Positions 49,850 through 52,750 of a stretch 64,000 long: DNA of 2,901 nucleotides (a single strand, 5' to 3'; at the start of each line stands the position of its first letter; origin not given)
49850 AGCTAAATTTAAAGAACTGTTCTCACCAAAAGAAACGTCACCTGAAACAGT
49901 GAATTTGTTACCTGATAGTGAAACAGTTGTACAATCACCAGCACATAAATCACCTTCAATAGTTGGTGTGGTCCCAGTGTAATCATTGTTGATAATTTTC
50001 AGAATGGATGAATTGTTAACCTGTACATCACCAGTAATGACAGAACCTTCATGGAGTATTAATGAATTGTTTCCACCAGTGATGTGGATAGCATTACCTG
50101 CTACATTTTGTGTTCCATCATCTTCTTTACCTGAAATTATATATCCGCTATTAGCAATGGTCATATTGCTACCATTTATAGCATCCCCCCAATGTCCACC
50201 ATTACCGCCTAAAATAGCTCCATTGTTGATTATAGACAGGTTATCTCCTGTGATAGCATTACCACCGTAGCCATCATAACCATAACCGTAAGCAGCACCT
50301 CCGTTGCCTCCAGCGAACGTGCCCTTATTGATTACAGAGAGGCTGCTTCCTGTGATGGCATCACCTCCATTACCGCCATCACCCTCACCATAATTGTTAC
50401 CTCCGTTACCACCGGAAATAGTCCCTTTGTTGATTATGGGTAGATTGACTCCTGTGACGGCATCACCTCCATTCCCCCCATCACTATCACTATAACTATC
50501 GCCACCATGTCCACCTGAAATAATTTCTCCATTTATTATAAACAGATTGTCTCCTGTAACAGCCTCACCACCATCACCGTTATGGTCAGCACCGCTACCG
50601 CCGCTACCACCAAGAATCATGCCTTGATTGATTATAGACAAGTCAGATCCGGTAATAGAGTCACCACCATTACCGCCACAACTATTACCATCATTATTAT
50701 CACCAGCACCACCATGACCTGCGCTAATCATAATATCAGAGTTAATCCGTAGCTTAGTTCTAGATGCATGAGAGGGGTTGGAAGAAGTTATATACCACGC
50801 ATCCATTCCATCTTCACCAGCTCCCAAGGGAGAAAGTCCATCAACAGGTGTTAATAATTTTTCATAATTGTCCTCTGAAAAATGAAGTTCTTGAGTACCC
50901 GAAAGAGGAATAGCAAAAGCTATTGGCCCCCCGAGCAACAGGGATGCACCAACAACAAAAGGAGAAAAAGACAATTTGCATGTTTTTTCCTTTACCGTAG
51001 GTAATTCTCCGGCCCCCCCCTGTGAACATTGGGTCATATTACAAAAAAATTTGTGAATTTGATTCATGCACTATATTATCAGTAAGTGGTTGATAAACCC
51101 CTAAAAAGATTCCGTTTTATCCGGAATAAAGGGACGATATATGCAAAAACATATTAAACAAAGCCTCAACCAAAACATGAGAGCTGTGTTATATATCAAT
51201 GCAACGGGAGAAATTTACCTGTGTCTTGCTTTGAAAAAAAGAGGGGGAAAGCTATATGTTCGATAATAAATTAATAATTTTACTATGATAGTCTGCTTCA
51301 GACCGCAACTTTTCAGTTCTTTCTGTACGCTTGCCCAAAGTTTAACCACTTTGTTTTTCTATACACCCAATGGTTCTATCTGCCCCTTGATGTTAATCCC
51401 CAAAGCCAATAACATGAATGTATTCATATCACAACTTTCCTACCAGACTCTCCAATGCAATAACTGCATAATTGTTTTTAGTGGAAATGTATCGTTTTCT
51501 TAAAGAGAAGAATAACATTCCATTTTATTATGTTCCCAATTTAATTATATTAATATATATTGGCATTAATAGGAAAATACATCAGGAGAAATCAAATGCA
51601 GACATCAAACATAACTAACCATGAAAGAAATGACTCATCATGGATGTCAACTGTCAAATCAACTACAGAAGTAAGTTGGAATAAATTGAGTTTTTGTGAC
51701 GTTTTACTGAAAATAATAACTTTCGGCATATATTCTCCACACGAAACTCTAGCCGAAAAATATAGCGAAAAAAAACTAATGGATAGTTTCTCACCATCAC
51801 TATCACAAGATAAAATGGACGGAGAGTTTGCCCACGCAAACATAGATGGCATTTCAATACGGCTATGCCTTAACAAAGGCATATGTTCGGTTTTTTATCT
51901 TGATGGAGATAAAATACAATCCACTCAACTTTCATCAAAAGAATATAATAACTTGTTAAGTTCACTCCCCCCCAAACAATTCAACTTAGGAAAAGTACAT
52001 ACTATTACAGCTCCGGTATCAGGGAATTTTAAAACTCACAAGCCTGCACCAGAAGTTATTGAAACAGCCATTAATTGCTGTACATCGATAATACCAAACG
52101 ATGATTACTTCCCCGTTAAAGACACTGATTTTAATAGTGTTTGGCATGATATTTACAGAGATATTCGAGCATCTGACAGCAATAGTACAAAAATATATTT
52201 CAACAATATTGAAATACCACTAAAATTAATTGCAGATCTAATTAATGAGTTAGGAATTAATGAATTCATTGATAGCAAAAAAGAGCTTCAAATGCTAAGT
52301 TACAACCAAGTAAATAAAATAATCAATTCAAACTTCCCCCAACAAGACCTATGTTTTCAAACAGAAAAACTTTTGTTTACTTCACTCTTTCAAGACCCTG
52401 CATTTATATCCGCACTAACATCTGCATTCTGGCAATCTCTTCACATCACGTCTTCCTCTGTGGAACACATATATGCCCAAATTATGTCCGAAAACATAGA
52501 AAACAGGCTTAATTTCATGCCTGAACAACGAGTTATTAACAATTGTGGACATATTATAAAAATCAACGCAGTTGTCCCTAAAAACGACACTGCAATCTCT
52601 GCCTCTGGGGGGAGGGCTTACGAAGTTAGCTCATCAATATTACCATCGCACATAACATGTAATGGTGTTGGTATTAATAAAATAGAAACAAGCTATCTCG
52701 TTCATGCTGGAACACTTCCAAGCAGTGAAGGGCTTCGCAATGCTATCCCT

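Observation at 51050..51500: Expected position of the RnaG antisense regulator in the icsA-virA divergent region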

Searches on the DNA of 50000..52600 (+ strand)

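Call 3: search_rna_families(source=window, start=50000, end=52600, threshold=evalue, max_evalue=1, show_alignments=3)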
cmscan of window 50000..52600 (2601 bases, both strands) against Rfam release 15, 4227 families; matches with E-value up to 1: 1.
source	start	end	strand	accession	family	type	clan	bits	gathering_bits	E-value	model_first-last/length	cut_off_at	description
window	51086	51205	+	RF02550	RnaG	Gene; sRNA;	-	158.5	153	6.7e-33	1-120/120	no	RnaG sRNA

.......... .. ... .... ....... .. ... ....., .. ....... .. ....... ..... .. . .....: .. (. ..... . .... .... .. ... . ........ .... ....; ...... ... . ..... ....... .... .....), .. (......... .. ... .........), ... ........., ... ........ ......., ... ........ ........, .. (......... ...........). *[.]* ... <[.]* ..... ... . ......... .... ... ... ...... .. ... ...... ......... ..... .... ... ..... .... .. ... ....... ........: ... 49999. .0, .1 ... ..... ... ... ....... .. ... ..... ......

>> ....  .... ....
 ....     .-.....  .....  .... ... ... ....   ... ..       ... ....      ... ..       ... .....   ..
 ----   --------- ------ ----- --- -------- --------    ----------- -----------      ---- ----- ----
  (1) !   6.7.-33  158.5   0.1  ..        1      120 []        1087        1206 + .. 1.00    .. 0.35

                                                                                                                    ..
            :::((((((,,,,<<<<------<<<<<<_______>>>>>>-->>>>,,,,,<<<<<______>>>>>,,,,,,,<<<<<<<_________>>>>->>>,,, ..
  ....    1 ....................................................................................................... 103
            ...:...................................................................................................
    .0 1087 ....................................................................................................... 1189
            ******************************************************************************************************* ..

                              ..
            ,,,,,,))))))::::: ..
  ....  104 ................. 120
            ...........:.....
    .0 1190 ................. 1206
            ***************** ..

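Call 10: search_dna_similar(query=window:50950-51650:+, collection=plasmids, mode=near, max_rows=40, rows=spread)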
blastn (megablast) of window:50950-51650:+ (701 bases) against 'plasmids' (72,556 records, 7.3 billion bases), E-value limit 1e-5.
Records with a match: 116; places in all: 116; records where one place covers at least 80% of the query: 115.
Best place of each record, by identity: >=99% 115; 95-99% 1.
By first word of the organism name: Shigella 107; Escherichia 9.
By predicted mobility (MOB-suite, as given by PLSDB): mobilizable 62; conjugative 54.
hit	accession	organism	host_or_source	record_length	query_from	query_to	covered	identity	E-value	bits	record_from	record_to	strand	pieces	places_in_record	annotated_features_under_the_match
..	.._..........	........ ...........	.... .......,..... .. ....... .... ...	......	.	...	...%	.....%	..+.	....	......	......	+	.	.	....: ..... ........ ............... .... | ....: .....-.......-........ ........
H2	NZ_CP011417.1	Escherichia coli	Homo sapiens,human,stool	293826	1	701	100%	100.0%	0e+0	1295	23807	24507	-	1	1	icsA: outer membrane autotransporter IcsA | virA: alpha-tubulin-specific protease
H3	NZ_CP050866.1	Escherichia coli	Homo sapiens,colonoscopy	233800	1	701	100%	100.0%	0e+0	1295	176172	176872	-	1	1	icsA: outer membrane autotransporter IcsA | virA: alpha-tubulin-specific protease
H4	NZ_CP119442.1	Escherichia coli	Homo sapiens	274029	1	701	100%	100.0%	0e+0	1295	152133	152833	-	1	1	icsA: outer membrane autotransporter IcsA | virA: alpha-tubulin-specific protease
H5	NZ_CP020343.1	Shigella flexneri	Homo sapiens,cell culture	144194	1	701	100%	99.9%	0e+0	1290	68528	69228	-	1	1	icsA: outer membrane autotransporter IcsA | virA: alpha-tubulin-specific protease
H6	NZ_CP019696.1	Shigella sonnei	Homo sapiens,feces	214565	1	701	100%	99.9%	0e+0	1290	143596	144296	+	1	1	icsA: outer membrane autotransporter IcsA | virA: alpha-tubulin-specific protease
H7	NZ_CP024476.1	Shigella flexneri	-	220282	1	701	100%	99.9%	0e+0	1290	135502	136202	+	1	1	icsA: outer membrane autotransporter IcsA | virA: alpha-tubulin-specific protease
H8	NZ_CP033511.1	Shigella flexneri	-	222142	1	701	100%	99.9%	0e+0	1290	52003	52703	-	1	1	icsA: outer membrane autotransporter IcsA | virA: alpha-tubulin-specific protease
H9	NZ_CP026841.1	Shigella dysenteriae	-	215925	1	701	100%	99.9%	0e+0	1290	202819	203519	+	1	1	icsA: outer membrane autotransporter IcsA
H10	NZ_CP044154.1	Shigella flexneri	-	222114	1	701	100%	99.9%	0e+0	1290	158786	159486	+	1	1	virA: alpha-tubulin-specific protease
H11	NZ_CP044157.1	Shigella flexneri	-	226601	1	701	100%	99.9%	0e+0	1290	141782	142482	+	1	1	virA: alpha-tubulin-specific protease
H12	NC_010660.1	Shigella boydii CDC 3083-94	-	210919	1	701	100%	99.9%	0e+0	1290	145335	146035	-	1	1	icsA: outer membrane autotransporter IcsA | virA: alpha-tubulin-specific protease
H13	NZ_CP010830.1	Shigella sonnei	Homo sapiens,stool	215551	1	701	100%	99.9%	0e+0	1290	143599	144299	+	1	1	icsA: outer membrane autotransporter IcsA | virA: alpha-tubulin-specific protease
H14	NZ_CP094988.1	Shigella flexneri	Homo sapiens,stool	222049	1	701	100%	99.9%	0e+0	1290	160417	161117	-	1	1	icsA: outer membrane autotransporter IcsA | virA: alpha-tubulin-specific protease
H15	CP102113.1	Shigella sonnei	Homo sapiens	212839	1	701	100%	99.9%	0e+0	1290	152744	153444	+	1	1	icsA: outer membrane autotransporter IcsA | virA: alpha-tubulin-specific protease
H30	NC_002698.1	Shigella flexneri 5a str. M90T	-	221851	1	701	100%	99.7%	0e+0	1284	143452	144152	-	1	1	icsA: outer membrane autotransporter IcsA | virA: alpha-tubulin-specific protease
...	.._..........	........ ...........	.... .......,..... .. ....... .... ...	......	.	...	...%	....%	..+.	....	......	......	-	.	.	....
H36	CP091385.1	Escherichia coli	Homo sapiens,human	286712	1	701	100%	99.6%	0e+0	1279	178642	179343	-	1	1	none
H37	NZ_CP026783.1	Shigella dysenteriae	-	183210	1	701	100%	99.4%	0e+0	1288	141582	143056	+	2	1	IS1 family transposase | icsA: outer membrane autotransporter IcsA | virA: alpha-tubulin-specific protease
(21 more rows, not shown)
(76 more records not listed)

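Call 12: get_annotated_region(hit=H30, flank=300)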
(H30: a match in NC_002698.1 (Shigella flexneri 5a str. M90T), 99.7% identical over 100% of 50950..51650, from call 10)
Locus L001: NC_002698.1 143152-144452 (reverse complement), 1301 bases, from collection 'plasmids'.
description: Shigella flexneri 5a str. M90T plasmid pWR501, complete sequence
organism: Shigella flexneri 5a str. M90T (NCBI taxid 1086030)
taxonomy: Bacteria; Pseudomonadota; Gammaproteobacteria; Enterobacterales; Enterobacteriaceae; Shigella; Shigella flexneri; Shigella flexneri 5a str. M90T
host: -; source: -; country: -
typing (MOB-suite, as given by PLSDB): mobilizable; replicon IncFIA; relaxase MOBF,MOBF,MOBP
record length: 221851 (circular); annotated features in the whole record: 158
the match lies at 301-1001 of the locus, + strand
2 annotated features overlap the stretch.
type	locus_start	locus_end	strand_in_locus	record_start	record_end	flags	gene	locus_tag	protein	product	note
CDS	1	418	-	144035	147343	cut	icsA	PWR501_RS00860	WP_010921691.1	outer membrane autotransporter IcsA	-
CDS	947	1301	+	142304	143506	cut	virA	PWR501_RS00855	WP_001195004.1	alpha-tubulin-specific protease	-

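Call 13: get_annotated_region(hit=H37, flank=300)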
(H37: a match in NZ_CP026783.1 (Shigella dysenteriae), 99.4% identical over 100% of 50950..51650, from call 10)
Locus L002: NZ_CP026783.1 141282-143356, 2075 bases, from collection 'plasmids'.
description: Shigella dysenteriae strain 08-3380 plasmid unnamed, complete sequence
organism: Shigella dysenteriae (NCBI taxid 622)
taxonomy: Bacteria; Pseudomonadota; Gammaproteobacteria; Enterobacterales; Enterobacteriaceae; Shigella; Shigella dysenteriae
host: -; source: -; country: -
typing (MOB-suite, as given by PLSDB): conjugative; replicon IncFIA,IncFIC; relaxase MOBF,MOBF,MOBP; mating-pair formation MPF_T
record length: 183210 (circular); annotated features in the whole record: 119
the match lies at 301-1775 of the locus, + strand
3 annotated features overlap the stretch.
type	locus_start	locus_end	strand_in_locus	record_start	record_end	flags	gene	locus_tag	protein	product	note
CDS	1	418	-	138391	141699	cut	icsA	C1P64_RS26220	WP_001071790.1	outer membrane autotransporter IcsA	-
CDS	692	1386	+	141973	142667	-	-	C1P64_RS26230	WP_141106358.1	IS1 family transposase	-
CDS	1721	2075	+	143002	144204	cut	virA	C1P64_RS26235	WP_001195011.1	alpha-tubulin-specific protease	-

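Call 14: get_annotated_region(hit=H1, flank=300)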
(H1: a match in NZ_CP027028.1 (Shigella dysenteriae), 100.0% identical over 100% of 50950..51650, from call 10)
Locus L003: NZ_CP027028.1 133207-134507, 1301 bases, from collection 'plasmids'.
description: Shigella dysenteriae strain E670/74 plasmid unnamed, complete sequence
organism: Shigella dysenteriae (NCBI taxid 622)
taxonomy: Bacteria; Pseudomonadota; Gammaproteobacteria; Enterobacterales; Enterobacteriaceae; Shigella; Shigella dysenteriae
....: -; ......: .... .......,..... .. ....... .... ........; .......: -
typing (MOB-suite, as given by PLSDB): conjugative; replicon IncFIA,IncFIC; relaxase MOBF,MOBP; mating-pair formation MPF_Unknown
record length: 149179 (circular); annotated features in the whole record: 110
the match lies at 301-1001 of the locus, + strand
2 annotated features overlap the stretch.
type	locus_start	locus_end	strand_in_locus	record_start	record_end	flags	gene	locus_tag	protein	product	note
CDS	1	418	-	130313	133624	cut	icsA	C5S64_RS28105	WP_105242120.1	outer membrane autotransporter IcsA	-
CDS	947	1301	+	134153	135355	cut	virA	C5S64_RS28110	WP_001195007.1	alpha-tubulin-specific protease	-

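Call 16: search_dna_similar(query=window:51070-51136:+, collection=plasmids, mode=near, max_rows=60, rows=spread)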
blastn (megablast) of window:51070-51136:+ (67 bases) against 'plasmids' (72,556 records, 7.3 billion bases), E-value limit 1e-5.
Records with a match: 116; places in all: 116; records where one place covers at least 80% of the query: 116.
Best place of each record, by identity: >=99% 58; 95-99% 58.
By first word of the organism name: Shigella 107; Escherichia 9.
By predicted mobility (MOB-suite, as given by PLSDB): mobilizable 62; conjugative 54.
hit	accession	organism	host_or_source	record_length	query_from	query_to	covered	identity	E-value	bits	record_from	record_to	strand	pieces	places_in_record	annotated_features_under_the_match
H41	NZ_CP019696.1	Shigella sonnei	Homo sapiens,feces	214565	1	67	100%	100.0%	8e-27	124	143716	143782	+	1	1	none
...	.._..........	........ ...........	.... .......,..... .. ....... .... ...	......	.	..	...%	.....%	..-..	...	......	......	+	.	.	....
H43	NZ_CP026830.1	Shigella dysenteriae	-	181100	1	67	100%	100.0%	8e-27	124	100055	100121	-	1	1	none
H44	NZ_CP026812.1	Shigella flexneri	-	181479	1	67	100%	100.0%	8e-27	124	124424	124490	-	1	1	none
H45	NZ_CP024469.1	Shigella dysenteriae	-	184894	1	67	100%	100.0%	8e-27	124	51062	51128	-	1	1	none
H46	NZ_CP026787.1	Shigella dysenteriae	-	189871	1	67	100%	100.0%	8e-27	124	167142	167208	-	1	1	none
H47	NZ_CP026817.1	Shigella dysenteriae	-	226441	1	67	100%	100.0%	8e-27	124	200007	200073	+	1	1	none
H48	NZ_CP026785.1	Shigella dysenteriae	-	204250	1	67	100%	100.0%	8e-27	124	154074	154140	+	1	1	none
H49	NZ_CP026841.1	Shigella dysenteriae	-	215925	1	67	100%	100.0%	8e-27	124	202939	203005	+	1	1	none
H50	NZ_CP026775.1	Shigella dysenteriae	-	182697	1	67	100%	100.0%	8e-27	124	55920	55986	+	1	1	none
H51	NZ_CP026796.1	Shigella boydii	-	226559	1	67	100%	100.0%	8e-27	124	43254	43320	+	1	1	none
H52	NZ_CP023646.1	Shigella sonnei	Homo sapiens,human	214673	1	67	100%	100.0%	8e-27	124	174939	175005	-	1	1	none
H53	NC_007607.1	Shigella dysenteriae Sd197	-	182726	1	67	100%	100.0%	8e-27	124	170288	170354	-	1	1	none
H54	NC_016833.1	Shigella sonnei 53G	-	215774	1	67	100%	100.0%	8e-27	124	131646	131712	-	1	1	none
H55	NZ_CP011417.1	Escherichia coli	Homo sapiens,human,stool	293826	1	67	100%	100.0%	8e-27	124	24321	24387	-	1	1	none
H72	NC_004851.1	Shigella flexneri 2a str. 301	-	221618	1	67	100%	98.5%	4e-25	119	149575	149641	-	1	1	none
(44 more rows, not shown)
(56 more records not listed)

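Call 24: get_annotated_region(hit=H72, flank=520)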
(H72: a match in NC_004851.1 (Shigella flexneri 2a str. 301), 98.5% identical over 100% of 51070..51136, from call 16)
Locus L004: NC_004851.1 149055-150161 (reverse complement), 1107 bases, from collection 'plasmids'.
description: Shigella flexneri 2a str. 301 plasmid pCP301, complete sequence
organism: Shigella flexneri 2a str. 301 (NCBI taxid 198214)
taxonomy: Bacteria; Pseudomonadota; Gammaproteobacteria; Enterobacterales; Enterobacteriaceae; Shigella; Shigella flexneri; Shigella flexneri 2a str. 301
host: -; source: -; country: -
typing (MOB-suite, as given by PLSDB): mobilizable; replicon IncFIA; relaxase MOBF,MOBF,MOBP
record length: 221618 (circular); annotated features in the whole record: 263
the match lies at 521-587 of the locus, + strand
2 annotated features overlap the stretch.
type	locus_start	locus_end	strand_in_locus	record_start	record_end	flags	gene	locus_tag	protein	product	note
CDS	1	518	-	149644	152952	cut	icsA/virG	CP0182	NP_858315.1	hypothetical protein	-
CDS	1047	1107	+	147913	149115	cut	virA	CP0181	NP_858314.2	VirA protein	-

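Call 25: get_annotated_region(hit=H54, flank=520)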
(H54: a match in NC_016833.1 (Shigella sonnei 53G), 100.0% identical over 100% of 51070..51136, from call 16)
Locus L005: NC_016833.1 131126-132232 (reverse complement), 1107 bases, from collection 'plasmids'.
description: Shigella sonnei 53G plasmid A, complete sequence
organism: Shigella sonnei 53G (NCBI taxid 216599)
taxonomy: Bacteria; Pseudomonadota; Gammaproteobacteria; Enterobacterales; Enterobacteriaceae; Shigella; Shigella sonnei; Shigella sonnei 53G
host: -; source: -; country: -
typing (MOB-suite, as given by PLSDB): conjugative; replicon IncFIA; relaxase MOBF,MOBP; mating-pair formation MPF_Unknown
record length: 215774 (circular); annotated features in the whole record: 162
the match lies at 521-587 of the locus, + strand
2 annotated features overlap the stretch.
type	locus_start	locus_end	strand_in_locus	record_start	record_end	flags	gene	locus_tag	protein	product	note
CDS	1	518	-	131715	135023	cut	icsA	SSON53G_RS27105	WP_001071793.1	outer membrane autotransporter IcsA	-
CDS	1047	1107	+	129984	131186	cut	virA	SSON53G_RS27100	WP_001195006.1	alpha-tubulin-specific protease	-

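Call 26: get_annotated_region(hit=H53, flank=1400)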
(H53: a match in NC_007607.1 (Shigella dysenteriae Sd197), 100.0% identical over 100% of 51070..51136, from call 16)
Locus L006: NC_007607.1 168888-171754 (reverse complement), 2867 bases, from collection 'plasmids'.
description: Shigella dysenteriae Sd197 plasmid pSD1_197, complete sequence
organism: Shigella dysenteriae Sd197 (NCBI taxid 300267)
taxonomy: Bacteria; Pseudomonadota; Gammaproteobacteria; Enterobacterales; Enterobacteriaceae; Shigella; Shigella dysenteriae; Shigella dysenteriae Sd197
host: -; source: -; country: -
typing (MOB-suite, as given by PLSDB): conjugative; replicon IncFIA; relaxase MOBF,MOBF,MOBP; mating-pair formation MPF_T
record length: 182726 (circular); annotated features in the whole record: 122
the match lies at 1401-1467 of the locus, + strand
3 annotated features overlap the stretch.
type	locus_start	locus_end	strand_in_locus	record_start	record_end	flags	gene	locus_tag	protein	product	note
CDS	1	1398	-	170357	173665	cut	icsA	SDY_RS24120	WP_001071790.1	outer membrane autotransporter IcsA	-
CDS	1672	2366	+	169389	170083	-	-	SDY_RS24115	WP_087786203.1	IS1-like element IS1N family transposase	GO:0006313 - DNA transposition [Evidence IEA]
CDS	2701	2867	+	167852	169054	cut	virA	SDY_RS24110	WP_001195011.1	alpha-tubulin-specific protease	-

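Call 27: get_annotated_region(hit=H12, flank=100)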
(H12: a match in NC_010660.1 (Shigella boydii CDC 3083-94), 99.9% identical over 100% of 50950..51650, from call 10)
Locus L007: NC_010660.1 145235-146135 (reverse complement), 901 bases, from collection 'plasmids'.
description: Shigella boydii CDC 3083-94 plasmid pBS512_211, complete sequence
organism: Shigella boydii CDC 3083-94 (NCBI taxid 344609)
taxonomy: Bacteria; Pseudomonadota; Gammaproteobacteria; Enterobacterales; Enterobacteriaceae; Shigella; Shigella boydii; Shigella boydii CDC 3083-94
host: -; source: -; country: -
typing (MOB-suite, as given by PLSDB): conjugative; replicon IncFIA; relaxase MOBF,MOBF,MOBP; mating-pair formation MPF_Unknown
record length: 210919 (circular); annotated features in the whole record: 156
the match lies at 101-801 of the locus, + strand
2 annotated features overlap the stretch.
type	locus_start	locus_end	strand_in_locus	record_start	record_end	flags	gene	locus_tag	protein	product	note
CDS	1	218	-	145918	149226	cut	icsA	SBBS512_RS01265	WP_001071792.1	outer membrane autotransporter IcsA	-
CDS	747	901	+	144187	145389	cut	virA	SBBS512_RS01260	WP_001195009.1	alpha-tubulin-specific protease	-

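Call 28: get_annotated_region(hit=H36, flank=100)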
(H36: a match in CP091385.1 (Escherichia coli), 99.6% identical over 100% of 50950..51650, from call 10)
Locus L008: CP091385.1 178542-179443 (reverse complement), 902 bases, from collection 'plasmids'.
description: Escherichia coli strain 542099 plasmid p542099_1, complete sequence
organism: Escherichia coli (NCBI taxid 562)
taxonomy: Bacteria; Pseudomonadota; Gammaproteobacteria; Enterobacterales; Enterobacteriaceae; Escherichia; Escherichia coli
host: -; source: Homo sapiens,human; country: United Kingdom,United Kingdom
typing (MOB-suite, as given by PLSDB): conjugative; replicon IncFIA; relaxase MOBF,MOBF,MOBF,MOBP; mating-pair formation MPF_F
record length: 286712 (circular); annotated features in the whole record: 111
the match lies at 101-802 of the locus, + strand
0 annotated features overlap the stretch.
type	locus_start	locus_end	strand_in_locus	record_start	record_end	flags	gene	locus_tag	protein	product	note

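Call 29: get_annotated_region(hit=H35, flank=100)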
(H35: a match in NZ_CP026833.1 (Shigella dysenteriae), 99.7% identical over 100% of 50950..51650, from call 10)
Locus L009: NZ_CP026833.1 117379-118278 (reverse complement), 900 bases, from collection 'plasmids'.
description: Shigella dysenteriae strain ATCC 49346 plasmid unnamed, complete sequence
organism: Shigella dysenteriae (NCBI taxid 622)
taxonomy: Bacteria; Pseudomonadota; Gammaproteobacteria; Enterobacterales; Enterobacteriaceae; Shigella; Shigella dysenteriae
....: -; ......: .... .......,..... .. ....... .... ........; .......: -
typing (MOB-suite, as given by PLSDB): conjugative; replicon IncFIA; relaxase MOBF,MOBF,MOBP; mating-pair formation MPF_Unknown
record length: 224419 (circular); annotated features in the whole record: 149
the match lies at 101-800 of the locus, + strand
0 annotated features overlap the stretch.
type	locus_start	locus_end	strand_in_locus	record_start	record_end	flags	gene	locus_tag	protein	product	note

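Call 38: search_dna_similar(query=window:51086-51539:+, collection=plasmids, mode=distant, max_rows=12, rows=spread)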
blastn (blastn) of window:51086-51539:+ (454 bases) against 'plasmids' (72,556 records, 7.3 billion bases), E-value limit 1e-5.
Records with a match: 116; places in all: 125; records where one place covers at least 80% of the query: 107.
Best place of each record, by identity: >=99% 115; 90-95% 1.
By first word of the organism name: Shigella 107; Escherichia 9.
By predicted mobility (MOB-suite, as given by PLSDB): mobilizable 62; conjugative 54.
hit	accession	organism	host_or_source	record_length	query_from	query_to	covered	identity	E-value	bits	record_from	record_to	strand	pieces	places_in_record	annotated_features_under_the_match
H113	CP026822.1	Shigella dysenteriae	-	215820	1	454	100%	100.0%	0e+0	820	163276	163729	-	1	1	none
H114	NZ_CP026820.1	Shigella dysenteriae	-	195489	1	454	100%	100.0%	0e+0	820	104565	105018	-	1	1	none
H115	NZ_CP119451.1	Shigella dysenteriae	Homo sapiens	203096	1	454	100%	100.0%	0e+0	820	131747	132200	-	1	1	none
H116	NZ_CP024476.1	Shigella flexneri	-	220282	1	454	100%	99.8%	0e+0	815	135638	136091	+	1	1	none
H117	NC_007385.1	Shigella sonnei Ss046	-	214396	1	454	100%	99.8%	0e+0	815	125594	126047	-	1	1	none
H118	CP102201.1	Shigella flexneri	Homo sapiens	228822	1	454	100%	99.8%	0e+0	815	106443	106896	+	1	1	none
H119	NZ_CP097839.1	Shigella flexneri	Homo sapiens,stool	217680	1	454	100%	99.8%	0e+0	815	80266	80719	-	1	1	none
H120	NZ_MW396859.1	Shigella sonnei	-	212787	1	454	100%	99.8%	0e+0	815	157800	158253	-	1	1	none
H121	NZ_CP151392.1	Shigella sonnei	-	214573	1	454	100%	99.8%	0e+0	815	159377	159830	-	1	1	none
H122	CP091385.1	Escherichia coli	Homo sapiens,human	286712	1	454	100%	99.8%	0e+0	813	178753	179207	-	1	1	none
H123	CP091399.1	Escherichia coli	Homo sapiens,human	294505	1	454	100%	99.3%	0e+0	804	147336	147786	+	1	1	none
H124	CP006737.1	Shigella dysenteriae 1617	Homo sapiens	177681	284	454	38%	99.4%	8e-80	305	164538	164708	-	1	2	none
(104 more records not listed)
